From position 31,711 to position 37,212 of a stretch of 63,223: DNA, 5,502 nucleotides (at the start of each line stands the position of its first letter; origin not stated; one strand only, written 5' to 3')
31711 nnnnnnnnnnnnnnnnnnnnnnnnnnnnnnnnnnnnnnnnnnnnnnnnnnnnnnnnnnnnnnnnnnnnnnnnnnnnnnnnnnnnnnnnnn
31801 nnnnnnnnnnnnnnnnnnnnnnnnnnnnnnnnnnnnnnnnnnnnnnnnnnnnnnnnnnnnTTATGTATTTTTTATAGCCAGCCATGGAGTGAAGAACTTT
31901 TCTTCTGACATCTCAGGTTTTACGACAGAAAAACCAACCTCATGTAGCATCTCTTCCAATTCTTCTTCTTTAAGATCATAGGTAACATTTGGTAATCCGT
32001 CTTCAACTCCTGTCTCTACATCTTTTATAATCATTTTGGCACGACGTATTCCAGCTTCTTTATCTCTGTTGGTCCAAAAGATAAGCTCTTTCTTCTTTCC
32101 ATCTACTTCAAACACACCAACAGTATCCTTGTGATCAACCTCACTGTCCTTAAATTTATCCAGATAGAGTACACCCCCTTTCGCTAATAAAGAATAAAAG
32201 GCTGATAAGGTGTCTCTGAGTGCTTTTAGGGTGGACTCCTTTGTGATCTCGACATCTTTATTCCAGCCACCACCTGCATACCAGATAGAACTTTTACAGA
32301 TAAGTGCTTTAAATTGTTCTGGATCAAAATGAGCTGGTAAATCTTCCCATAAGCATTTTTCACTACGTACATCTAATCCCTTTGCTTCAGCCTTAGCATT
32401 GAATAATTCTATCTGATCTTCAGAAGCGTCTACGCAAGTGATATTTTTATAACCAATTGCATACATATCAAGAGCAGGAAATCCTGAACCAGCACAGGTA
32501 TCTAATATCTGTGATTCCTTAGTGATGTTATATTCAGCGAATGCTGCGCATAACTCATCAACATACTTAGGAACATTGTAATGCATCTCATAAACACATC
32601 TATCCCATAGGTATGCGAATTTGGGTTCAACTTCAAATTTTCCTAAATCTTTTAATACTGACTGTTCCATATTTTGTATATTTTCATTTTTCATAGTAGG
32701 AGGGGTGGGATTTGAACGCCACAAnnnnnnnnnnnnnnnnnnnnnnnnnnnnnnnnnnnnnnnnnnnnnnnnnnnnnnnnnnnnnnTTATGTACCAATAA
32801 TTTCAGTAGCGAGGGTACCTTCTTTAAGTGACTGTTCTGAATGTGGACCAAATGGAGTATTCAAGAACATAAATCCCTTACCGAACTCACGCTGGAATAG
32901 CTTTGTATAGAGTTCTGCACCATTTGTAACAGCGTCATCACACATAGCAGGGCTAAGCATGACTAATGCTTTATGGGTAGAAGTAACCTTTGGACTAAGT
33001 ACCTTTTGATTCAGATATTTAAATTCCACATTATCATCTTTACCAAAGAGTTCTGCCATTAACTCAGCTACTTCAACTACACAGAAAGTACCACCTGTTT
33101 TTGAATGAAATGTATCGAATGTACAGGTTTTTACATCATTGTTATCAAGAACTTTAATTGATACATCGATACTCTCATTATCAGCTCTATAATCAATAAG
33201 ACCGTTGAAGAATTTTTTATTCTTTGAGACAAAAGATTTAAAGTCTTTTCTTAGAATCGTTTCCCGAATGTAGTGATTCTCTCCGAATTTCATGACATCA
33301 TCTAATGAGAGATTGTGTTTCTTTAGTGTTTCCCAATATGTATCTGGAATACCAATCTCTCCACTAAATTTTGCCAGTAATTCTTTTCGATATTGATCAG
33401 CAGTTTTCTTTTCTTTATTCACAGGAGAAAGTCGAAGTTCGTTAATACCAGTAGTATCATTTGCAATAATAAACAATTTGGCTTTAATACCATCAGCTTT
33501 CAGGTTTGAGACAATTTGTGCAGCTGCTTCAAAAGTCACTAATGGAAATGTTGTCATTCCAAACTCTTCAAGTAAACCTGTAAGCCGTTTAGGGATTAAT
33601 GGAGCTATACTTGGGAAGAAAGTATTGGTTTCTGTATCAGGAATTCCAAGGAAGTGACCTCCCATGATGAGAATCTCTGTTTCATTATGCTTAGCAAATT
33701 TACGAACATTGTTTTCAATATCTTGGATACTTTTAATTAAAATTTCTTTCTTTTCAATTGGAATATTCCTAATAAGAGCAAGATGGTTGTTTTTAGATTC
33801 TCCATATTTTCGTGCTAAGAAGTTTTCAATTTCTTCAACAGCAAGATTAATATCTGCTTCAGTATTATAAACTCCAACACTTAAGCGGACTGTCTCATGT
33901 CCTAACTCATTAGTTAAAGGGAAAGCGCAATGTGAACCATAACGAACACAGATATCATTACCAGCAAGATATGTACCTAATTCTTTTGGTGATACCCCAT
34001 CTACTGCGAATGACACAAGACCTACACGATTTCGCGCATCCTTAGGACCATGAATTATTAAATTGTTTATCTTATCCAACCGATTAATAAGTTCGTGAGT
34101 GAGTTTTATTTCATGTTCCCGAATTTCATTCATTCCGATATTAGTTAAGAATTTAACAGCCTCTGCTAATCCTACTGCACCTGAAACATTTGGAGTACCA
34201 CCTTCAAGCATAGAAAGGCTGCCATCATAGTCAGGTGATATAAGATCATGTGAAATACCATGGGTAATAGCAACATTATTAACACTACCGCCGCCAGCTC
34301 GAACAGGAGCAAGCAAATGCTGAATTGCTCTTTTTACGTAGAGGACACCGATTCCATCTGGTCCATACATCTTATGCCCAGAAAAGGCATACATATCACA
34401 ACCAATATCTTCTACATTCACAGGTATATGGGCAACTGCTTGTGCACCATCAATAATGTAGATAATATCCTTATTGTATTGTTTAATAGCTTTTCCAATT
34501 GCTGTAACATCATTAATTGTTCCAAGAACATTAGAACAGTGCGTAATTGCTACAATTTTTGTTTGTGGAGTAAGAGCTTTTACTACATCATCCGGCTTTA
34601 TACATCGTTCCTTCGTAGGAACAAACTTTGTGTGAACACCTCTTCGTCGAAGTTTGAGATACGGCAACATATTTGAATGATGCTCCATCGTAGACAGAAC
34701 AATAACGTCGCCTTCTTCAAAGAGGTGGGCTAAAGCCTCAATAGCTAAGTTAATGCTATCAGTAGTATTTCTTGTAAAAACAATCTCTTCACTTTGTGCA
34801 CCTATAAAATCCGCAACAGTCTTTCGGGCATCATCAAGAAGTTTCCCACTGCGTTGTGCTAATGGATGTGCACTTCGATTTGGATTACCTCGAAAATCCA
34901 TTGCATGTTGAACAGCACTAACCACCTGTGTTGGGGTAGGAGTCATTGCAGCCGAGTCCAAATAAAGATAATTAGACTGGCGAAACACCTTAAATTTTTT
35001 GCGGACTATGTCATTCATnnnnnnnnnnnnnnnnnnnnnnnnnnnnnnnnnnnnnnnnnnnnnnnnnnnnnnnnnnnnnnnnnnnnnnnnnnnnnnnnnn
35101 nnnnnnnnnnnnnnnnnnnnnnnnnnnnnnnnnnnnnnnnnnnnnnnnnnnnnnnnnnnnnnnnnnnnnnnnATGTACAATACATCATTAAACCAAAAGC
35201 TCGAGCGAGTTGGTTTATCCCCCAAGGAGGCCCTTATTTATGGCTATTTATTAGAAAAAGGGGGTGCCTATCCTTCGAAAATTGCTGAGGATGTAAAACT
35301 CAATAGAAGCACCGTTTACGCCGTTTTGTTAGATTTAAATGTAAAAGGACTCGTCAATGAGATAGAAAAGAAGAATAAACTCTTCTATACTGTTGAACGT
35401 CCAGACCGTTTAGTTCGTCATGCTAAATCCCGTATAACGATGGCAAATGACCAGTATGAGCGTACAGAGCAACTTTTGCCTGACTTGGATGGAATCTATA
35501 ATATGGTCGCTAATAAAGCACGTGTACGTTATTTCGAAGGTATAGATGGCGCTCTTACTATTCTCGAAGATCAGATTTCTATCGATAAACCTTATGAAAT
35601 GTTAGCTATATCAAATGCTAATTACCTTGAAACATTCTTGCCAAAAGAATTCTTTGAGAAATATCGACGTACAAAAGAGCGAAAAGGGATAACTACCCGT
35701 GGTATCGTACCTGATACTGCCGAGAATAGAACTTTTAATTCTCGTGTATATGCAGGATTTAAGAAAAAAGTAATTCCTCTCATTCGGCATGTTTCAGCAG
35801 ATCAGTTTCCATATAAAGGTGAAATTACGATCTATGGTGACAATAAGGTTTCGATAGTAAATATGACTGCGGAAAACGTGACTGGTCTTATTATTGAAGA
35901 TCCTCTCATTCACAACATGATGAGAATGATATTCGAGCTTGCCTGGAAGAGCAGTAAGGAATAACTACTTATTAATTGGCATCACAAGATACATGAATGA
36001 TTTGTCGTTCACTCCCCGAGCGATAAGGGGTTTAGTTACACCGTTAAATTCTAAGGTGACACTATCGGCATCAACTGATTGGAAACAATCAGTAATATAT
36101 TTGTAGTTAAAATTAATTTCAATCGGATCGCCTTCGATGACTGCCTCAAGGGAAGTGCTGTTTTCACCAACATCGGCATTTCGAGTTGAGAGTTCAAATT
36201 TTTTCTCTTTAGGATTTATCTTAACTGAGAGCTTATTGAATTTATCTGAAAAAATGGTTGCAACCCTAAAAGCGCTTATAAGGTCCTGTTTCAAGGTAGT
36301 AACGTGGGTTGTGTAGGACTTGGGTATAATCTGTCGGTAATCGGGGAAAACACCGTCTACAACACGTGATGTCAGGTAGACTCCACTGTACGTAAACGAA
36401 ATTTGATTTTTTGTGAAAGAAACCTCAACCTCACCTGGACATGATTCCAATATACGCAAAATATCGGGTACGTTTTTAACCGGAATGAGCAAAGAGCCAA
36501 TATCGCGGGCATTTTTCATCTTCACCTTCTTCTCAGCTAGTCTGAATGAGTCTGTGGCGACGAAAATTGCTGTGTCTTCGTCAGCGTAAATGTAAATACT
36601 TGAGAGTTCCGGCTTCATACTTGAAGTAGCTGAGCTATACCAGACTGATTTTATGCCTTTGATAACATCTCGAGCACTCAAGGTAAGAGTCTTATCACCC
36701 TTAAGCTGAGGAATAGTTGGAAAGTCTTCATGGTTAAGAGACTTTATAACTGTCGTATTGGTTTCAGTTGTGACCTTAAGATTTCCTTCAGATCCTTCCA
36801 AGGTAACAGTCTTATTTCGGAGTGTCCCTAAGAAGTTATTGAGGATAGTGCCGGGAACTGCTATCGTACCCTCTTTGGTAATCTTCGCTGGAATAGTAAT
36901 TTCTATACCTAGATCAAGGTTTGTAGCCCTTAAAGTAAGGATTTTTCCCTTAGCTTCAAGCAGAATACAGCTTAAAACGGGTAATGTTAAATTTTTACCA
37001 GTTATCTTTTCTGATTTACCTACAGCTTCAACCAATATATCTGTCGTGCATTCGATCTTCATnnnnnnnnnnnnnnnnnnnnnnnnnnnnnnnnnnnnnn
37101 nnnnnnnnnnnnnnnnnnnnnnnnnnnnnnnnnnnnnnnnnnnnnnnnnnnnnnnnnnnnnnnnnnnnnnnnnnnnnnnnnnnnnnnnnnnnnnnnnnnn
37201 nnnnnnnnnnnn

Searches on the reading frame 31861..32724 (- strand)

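Call 45: search_protein_families(library=pfam, proteins=[window:31861-32724:-], max_evalue=0.00001)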
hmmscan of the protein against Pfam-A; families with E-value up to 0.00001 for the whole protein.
window:31861-32724:- (287 aa): 2 families
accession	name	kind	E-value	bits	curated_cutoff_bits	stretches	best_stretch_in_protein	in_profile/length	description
PF13649.12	Methyltransf_25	-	2.5e-08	34.9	27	1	73-147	1-74/97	Methyltransferase domain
PF13847.12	Methyltransf_31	-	4.2e-08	33.4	27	1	68-197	2-119/145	Methyltransferase domain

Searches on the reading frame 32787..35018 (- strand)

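Call 45: search_protein_families(library=pfam, proteins=[window:32787-35018:-], max_evalue=0.00001)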
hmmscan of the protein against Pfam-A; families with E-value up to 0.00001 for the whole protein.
window:32787-35018:- (743 aa): 4 families
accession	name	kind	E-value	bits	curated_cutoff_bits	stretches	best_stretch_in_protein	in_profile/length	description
PF00266.25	Aminotran_5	-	6.3e-113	377.9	21.5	1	19-391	2-369/371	Aminotransferase class-V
PF01053.26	Cys_Met_Meta_PP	-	9.4e-07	28.1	27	1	92-214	79-196/381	Cys/Met metabolism PLP-dependent enzyme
PF00155.27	Aminotran_1_2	-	2e-06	27.7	19.7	1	59-190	42-185/361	Aminotransferase class I and II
PF01041.23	DegT_DnrJ_EryC1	-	7e-06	25.9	19.8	0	58-195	23-150/360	DegT/DnrJ/EryC1/StrS aminotransferase family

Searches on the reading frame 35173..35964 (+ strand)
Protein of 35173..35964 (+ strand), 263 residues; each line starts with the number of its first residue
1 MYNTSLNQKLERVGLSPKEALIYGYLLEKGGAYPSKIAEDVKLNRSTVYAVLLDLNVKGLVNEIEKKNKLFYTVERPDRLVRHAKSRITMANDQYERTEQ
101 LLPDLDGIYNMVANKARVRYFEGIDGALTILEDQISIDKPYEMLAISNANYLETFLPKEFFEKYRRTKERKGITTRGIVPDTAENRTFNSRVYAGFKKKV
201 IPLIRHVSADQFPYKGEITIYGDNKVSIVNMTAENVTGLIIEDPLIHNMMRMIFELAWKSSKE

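Call 45: search_protein_families(library=pfam, proteins=[window:35173-35964:+], max_evalue=0.00001)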
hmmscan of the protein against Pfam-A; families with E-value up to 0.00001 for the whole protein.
window:35173-35964:+ (263 aa): 1 family
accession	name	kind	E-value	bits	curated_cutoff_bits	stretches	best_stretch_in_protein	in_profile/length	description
PF01978.25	TrmB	-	8.8e-13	48.4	25.6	1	10-74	1-65/68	Sugar-specific transcriptional regulator TrmB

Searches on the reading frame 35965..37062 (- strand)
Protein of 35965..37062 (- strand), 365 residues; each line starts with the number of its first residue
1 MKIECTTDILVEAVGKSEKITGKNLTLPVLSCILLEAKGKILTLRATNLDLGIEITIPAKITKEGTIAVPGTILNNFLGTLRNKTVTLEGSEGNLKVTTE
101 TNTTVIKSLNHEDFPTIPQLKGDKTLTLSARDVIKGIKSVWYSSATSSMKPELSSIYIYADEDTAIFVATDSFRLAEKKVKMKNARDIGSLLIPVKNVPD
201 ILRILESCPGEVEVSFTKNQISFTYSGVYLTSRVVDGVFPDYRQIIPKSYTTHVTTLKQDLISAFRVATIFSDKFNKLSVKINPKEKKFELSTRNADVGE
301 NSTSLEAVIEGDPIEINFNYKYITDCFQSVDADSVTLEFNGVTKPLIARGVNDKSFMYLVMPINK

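Call 45: search_protein_families(library=pfam, proteins=[window:35965-37062:-], max_evalue=0.00001)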
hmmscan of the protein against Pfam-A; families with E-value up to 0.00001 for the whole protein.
window:35965-37062:- (365 aa): 3 families
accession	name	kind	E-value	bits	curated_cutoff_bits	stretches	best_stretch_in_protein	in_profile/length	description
PF00712.24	DNA_pol3_beta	-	5.5e-28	98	24.4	2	1-118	1-120/120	DNA polymerase III beta subunit, N-terminal domain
PF02767.21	DNA_pol3_beta_2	-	4.4e-23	82.2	27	1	129-241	3-116/116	DNA polymerase III beta subunit, central domain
PF02768.20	DNA_pol3_beta_3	-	7.2e-21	74.7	27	1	243-363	1-120/121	DNA polymerase III beta subunit, C-terminal domain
